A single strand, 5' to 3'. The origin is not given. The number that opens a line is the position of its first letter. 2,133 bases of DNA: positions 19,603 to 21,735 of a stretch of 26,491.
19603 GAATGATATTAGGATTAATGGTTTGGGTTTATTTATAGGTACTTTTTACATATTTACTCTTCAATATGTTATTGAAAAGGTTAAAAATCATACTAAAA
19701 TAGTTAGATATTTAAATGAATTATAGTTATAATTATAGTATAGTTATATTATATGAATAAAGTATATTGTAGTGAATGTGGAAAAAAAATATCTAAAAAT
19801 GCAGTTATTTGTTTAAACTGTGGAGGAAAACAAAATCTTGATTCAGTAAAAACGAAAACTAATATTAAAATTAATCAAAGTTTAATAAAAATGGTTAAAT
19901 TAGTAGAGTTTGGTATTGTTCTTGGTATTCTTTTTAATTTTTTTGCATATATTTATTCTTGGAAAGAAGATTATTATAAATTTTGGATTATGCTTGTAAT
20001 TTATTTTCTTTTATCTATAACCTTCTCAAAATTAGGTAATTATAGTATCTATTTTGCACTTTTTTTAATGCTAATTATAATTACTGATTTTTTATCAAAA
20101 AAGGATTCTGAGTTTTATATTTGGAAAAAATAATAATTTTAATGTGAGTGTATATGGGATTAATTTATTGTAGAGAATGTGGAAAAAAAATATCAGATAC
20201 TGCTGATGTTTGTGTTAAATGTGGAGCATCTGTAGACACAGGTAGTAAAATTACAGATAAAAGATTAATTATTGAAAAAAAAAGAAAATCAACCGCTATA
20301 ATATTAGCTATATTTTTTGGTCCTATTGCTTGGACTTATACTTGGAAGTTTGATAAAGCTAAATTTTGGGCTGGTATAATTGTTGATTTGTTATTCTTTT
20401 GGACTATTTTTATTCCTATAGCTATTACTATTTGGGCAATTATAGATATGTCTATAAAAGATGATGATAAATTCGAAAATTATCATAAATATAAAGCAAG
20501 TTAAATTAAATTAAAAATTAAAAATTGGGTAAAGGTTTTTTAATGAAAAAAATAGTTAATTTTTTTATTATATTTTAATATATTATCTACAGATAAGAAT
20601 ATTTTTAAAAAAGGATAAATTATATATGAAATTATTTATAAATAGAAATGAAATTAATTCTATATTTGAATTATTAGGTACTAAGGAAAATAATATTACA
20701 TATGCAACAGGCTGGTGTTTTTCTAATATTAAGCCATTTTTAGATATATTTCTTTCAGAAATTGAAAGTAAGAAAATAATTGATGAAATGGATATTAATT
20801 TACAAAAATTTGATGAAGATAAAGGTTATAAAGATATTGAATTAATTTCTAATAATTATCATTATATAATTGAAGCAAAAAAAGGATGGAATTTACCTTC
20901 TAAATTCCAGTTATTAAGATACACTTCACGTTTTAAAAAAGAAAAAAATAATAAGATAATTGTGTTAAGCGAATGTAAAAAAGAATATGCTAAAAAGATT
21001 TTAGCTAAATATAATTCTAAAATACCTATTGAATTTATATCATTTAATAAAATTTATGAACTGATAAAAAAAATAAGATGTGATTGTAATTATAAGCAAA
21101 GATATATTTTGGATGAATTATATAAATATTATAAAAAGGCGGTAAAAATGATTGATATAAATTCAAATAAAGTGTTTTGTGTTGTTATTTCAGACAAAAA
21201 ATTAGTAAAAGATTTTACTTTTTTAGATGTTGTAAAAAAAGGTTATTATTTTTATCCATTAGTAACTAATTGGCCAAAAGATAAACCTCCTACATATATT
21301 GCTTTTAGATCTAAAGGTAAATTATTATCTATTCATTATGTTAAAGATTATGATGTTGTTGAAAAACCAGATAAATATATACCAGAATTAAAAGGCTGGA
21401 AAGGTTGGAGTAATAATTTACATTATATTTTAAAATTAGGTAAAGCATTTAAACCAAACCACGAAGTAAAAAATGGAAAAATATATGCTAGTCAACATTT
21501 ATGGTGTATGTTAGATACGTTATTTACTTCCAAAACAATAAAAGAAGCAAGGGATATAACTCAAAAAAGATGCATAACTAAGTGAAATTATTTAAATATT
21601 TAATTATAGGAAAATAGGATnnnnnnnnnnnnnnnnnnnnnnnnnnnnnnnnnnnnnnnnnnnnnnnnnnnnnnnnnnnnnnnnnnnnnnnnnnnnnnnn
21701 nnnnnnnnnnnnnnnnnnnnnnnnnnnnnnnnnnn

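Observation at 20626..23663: Tightly coupled four-gene operon (PD-(D/E)XK-like / unknown / RmuC-like nuclease / KTSC) that matches no named system I know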

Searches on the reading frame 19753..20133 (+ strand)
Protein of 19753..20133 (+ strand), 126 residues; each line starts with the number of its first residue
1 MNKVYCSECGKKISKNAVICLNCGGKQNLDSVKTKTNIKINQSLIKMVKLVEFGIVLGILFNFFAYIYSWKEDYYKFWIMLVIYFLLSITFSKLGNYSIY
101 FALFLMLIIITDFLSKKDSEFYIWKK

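Call 23: search_protein_families(library=pfam, proteins=[window:19753-20133:+], max_evalue=0.01)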
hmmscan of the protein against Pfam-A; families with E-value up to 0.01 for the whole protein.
window:19753-20133:+ (126 aa): 4 families
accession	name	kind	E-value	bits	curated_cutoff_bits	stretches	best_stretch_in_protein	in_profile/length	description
PF13240.11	Zn_Ribbon_1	-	7.6e-06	26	25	1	5-24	1-20/23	zinc-ribbon domain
PF13248.11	Zn_ribbon_3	-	1.4e-05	24.8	27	1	3-26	2-25/26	zinc-ribbon domain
PF19554.4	DUF6077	-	0.0014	17.9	27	1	54-111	265-324/354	Family of unknown function (DUF6077)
PF12773.13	DZR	-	0.0036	17.9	27.3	1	6-24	27-45/45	Double zinc ribbon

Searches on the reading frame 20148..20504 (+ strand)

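Call 23: search_protein_families(library=pfam, proteins=[window:20148-20504:+], max_evalue=0.01)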
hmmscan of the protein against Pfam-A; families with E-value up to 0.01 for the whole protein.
window:20148-20504:+ (118 aa): 4 families
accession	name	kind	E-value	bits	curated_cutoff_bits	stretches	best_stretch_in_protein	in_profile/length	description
PF13240.11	Zn_Ribbon_1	-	6.2e-07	29.5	25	1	7-28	1-22/23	zinc-ribbon domain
PF12773.13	DZR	-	9.9e-05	22.9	27.3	1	7-34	14-39/45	Double zinc ribbon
PF13248.11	Zn_ribbon_3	-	0.0029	17.5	27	1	6-27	3-24/26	zinc-ribbon domain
PF22635.1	I-TevI_ZnF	-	0.01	16.2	27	0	7-25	2-19/31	Intron-associated endonuclease 1 zinc finger domain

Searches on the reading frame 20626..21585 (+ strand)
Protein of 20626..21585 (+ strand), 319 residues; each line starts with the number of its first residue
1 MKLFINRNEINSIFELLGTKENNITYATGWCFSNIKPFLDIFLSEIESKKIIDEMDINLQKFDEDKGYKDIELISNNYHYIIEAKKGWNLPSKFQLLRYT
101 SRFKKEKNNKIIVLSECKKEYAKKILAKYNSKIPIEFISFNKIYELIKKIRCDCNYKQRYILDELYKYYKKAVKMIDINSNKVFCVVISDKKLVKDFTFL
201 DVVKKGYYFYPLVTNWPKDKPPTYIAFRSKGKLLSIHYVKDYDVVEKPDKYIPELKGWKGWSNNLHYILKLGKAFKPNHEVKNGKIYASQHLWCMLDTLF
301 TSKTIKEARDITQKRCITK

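Call 3: search_protein_families(library=pfam, proteins=[window:20626-21585:+], max_evalue=1)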
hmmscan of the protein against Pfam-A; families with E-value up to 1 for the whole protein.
window:20626-21585:+ (319 aa): 2 families
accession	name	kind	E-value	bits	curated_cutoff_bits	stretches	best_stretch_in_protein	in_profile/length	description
PF16590.10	ESP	-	0.088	13.5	22.7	0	174-198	48-72/91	Exocrine gland-secreting peptide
PF17947.6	4HB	-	0.097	13.2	26.1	1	30-55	50-74/78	Four helical bundle domain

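Call 4: search_protein_families(library=padloc, proteins=[window:20626-21585:+], max_evalue=1)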
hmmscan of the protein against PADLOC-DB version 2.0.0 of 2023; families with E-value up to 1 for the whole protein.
window:20626-21585:+ (319 aa): 1 family
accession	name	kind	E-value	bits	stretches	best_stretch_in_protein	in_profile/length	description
PDLC04980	PDC-S26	-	0.061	10.7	1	46-176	84-214/389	-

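Call 5: search_protein_families(library=ncbifam, proteins=[window:20626-21585:+], max_evalue=1)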
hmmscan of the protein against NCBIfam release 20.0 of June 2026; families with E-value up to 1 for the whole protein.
window:20626-21585:+ (319 aa): 0 families

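Call 12: search_solved_structures(query=window:20626-21585:+, max_evalue=1)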
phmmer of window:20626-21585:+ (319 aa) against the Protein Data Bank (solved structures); distinct sequences matched with E-value up to 1: 0.

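Call 25: find_homologous_proteins(query=window:20626-21585:+)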
Query window:20626-21585:+ (319 aa): 87 proteins with E <= 0.001 among 1449 candidates.
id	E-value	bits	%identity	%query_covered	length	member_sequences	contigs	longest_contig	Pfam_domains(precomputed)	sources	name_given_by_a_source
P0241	5.7e-211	717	100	100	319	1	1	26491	-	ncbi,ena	-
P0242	5.4e-145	501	70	97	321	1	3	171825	-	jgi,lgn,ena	-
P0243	6.4e-119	415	58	98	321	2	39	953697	-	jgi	jgi:hypothetical protein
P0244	3.7e-116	406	61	98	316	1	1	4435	-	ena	-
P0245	6.5e-115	402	58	98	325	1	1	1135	-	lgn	-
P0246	6.7e-114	398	59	98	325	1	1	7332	-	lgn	-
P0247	2.1e-112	393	58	98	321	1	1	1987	-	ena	-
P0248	5.9e-111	389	56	98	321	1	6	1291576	-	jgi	jgi:hypothetical protein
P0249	3.9e-109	383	55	97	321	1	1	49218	-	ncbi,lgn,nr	ncbi:PD-(D/E)XK nuclease family protein [Candidatus Micrarchaeota archaeon]|nr:PD-(D/E)XK nuclease f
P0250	4.7e-107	376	52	98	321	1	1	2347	-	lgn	-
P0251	3.3e-106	373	53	98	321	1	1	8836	-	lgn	-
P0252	3.8e-86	307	48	98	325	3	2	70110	-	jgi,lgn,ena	-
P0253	2.5e-83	298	48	98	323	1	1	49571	-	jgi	-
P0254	2.1e-82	295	50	98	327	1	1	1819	-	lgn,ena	-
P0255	2.7e-82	295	47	98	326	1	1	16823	-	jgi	jgi:hypothetical protein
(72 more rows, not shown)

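Call 29: find_related_loci(query=A2, collection=metagenome_contigs, flank=8000)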
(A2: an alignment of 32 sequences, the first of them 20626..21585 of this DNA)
Query A2 (319 aa) in metagenome_contigs; peptide patterns used: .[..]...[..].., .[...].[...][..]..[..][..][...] (x = any residue, [..] = any of these).
599 stretches matched a pattern (row limit reached: there are more); 527 encode a relative of the query (tblastn E <= 1e-3); the best 80 are kept; 80 distinct loci.
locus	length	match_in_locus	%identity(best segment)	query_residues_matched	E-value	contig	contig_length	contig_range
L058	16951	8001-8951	48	3-315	2e-89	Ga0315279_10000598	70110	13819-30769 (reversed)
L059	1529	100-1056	48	1-315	1e-84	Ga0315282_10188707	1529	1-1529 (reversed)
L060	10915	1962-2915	44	1-315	1e-78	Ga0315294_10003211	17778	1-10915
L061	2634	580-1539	46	1-316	1e-78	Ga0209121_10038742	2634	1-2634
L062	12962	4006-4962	45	3-315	7e-75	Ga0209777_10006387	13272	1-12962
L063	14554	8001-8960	45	2-315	6e-74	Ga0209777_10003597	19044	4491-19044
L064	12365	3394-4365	45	1-315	3e-73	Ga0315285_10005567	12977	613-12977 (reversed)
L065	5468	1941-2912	45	1-315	2e-73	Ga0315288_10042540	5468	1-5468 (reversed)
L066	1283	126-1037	40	12-315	2e-74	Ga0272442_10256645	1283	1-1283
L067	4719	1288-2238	42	3-316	2e-69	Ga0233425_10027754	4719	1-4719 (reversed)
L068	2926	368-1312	40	2-316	2e-69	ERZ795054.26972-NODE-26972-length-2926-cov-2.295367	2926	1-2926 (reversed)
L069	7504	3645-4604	44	3-315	3e-69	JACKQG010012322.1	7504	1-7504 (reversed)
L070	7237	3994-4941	42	3-316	5e-69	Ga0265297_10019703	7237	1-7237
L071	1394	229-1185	37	2-315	1e-72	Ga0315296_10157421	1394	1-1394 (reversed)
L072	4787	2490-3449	38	2-315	4e-68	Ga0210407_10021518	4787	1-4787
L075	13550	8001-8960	38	2-315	4e-68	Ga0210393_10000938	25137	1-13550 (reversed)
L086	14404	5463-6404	43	3-315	4e-66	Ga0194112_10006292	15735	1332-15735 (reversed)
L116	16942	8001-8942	39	9-315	1e-63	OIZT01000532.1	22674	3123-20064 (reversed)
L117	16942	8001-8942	39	3-315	6e-64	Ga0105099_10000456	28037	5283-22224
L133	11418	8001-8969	38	1-315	1e-62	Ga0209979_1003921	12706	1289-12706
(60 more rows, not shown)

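Call 40: search_solved_structures(query=A2, max_evalue=10)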
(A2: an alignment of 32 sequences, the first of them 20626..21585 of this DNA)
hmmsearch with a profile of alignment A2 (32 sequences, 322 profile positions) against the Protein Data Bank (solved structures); distinct sequences matched with E-value up to 10: 4.
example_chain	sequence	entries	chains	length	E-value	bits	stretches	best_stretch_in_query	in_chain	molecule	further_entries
9cl1_Ca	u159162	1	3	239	1.4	11.1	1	218-263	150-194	Particulate methane monooxygenase beta subunit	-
11ll_Ca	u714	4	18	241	1.4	11.1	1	218-263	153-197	Particulate methane monooxygenase beta subunit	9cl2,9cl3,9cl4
8sqw_B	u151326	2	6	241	1.4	11.1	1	218-263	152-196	Particulate methane monooxygenase beta subunit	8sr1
1yew_B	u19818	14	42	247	1.4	11.1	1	218-263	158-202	particulate methane monooxygenase, A subunit | Methane monooxygenase subunit A2 | Particulate methane monooxygenase beta subunit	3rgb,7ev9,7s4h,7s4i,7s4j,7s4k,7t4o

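Call 49: search_protein_families(library=pfam, proteins=[L086:1586-3130:+, L086:4174-5442:+, L086:6412-9579:+, L086:9576-10259:+, L075:8977-9657:+, L116:8964-9371:+, L116:9368-10759:+, L060:3027-3551:-], max_evalue=0.001)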
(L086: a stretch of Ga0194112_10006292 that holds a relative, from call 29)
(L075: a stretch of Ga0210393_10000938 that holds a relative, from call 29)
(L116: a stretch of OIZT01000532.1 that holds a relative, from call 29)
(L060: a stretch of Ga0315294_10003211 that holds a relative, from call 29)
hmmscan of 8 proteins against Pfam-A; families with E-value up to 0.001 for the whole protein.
L086:1586-3130:+ (514 aa): 3 families
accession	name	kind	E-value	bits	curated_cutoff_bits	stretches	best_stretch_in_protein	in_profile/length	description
PF02384.22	N6_Mtase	-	7.1e-106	354.5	20.4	1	160-474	3-308/311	N-6 DNA Methylase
PF12161.14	HsdM_N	-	1.1e-27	97.7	24.5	1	10-147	1-135/135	HsdM N-terminal domain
PF07669.17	Eco57I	-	1.1e-07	32.5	25.3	1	256-372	44-164/171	Eco57I restriction-modification methylase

L086:4174-5442:+ (422 aa): 1 family
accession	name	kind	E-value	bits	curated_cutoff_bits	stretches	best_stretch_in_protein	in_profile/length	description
PF01420.25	Methylase_S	-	2e-43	149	22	2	7-183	1-164/168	Type I restriction modification DNA specificity domain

L086:6412-9579:+ (1055 aa): 4 families
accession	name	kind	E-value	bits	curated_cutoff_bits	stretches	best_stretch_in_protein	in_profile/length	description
PF18766.7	SWI2_SNF2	-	3.6e-68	230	26.7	1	283-519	1-219/221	SWI2/SNF2 ATPase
PF04313.20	HSDR_N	-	1e-39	136.9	25.1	1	3-221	3-193/198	Type I restriction enzyme R protein N terminus (HSDR_N)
PF04851.21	ResIII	-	4.7e-19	69.3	22.5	1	278-452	2-162/164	Type III restriction enzyme, res subunit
PF22679.2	T1R_D3-like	-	4.4e-17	63.4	27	1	634-708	82-156/158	Type I restriction enzyme subunit R domain 3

L086:9576-10259:+ (227 aa): 1 family
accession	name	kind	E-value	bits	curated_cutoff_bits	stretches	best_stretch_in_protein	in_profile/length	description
PF01863.23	YgjP-like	-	1.6e-54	185.5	26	1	18-219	1-205/207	YgjP-like, metallopeptidase domain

L075:8977-9657:+ (226 aa): 0 families

L116:8964-9371:+ (135 aa): 0 families

L116:9368-10759:+ (463 aa): 2 families
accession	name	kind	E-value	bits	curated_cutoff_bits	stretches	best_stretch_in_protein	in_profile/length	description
PF13930.12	Endonuclea_NS_2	-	3.3e-22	79.6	27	1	220-347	10-130/132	DNA/RNA non-specific endonuclease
PF01223.29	Endonuclease_NS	-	0.00022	21.4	23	1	258-336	80-151/223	DNA/RNA non-specific endonuclease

L060:3027-3551:- (174 aa): 1 family
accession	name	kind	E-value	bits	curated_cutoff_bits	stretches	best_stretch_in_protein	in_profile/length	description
PF18753.6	Nmad2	-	2e-25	89.9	26.1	2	1-74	1-74/200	Nucleotide modification associated domain 2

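Call 59: search_protein_families(library=pfam, alignment_id=A2, max_evalue=10)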
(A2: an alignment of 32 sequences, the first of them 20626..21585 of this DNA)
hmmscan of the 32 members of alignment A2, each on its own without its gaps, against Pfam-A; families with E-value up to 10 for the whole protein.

A. member 1, window:20626-21585:+ (319 aa): 3 families
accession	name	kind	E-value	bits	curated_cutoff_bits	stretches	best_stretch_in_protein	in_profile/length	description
PF16590.10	ESP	-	0.088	13.5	22.7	0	174-198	48-72/91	Exocrine gland-secreting peptide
PF17947.6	4HB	-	0.097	13.2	26.1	1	30-55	50-74/78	Four helical bundle domain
PF10879.14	DUF2674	-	1.1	9.3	27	1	27-57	26-54/61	Protein of unknown function (DUF2674)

B. families by the number of members that match (of 32 scanned): 32 families (the first 25 are shown)
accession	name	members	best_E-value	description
PF14281.12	PDDEXK_4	14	0.00012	PD-(D/E)XK nuclease superfamily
PF04313.20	HSDR_N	4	0.00046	Type I restriction enzyme R protein N terminus (HSDR_N)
PF01939.22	NucS_C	3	0.0047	Endonuclease NucS C-terminal domain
PF24786.1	RXYLT1_N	2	0.013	RXYLT1 N-terminal domain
PF10879.14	DUF2674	2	0.016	Protein of unknown function (DUF2674)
PF18743.7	AHJR-like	2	0.016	REase_AHJR-like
PF15493.13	YrpD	1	0.0089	Domain of unknown function, YrpD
PF20438.3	SpoIVA_middle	1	0.011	Stage IV sporulation protein A, middle domain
PF04049.19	ANAPC8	1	0.013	Anaphase promoting complex subunit 8 / Cdc23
PF17775.7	YchJ_M-like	1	0.028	YchJ, middle NTF2-like domain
PF04391.17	DUF533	1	0.039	Protein of unknown function (DUF533)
PF16525.10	MHB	1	0.043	Haemophore, haem-binding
PF17144.9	Ribosomal_L5e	1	0.062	Ribosomal large subunit proteins 60S L5, and 50S L18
PF16590.10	ESP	1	0.088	Exocrine gland-secreting peptide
PF13585.12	CHU_C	1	0.094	CHU_C Type IX secretion signal domain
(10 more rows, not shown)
